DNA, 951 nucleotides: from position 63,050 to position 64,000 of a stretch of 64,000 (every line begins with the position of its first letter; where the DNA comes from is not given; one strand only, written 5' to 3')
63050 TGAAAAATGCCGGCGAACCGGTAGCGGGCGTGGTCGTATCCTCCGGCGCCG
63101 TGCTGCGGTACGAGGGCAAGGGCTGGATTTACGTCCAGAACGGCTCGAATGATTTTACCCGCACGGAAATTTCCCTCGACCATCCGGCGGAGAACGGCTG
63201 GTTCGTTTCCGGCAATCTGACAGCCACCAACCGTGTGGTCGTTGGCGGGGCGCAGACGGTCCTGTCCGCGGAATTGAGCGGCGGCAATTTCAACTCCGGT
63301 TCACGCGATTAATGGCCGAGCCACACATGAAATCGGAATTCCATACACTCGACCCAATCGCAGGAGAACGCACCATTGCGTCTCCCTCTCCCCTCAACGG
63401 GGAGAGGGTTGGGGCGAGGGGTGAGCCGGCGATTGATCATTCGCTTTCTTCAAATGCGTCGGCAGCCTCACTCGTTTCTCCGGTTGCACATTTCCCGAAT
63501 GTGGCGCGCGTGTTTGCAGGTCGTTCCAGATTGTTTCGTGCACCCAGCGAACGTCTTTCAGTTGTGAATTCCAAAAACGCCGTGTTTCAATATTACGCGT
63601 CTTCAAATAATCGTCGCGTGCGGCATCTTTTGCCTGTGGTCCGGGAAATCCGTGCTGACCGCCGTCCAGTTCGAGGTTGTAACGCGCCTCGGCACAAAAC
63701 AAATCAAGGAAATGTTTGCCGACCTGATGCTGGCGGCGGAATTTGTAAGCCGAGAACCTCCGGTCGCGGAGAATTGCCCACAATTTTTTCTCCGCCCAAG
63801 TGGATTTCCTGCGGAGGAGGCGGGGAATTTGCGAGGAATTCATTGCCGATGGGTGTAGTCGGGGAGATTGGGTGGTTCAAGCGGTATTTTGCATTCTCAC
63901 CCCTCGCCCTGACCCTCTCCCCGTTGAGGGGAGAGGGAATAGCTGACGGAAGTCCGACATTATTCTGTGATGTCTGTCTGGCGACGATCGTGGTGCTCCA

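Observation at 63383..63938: DUF559 endonuclease gene flanked by 43-bp inverted repeats, sitting where the RND pump gene is expected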

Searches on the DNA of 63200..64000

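Call 31: search_rna_families(source=window, start=63200, end=64000, threshold=evalue, max_evalue=1)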
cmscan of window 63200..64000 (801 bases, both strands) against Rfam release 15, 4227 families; matches with E-value up to 1: 1.
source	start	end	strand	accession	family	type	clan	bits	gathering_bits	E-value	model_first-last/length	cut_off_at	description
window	63387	63413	+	RF03520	mir-3059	Gene; miRNA;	-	19.7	88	0.43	1-59/59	no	mir-3059 microRNA precursor family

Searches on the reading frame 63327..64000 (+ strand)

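Call 98: search_protein_families(library=pfam, proteins=[window:63327-64000:+], max_evalue=0.01)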
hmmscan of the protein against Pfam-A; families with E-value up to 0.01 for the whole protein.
window:63327-64000:+ (224 aa): 0 families
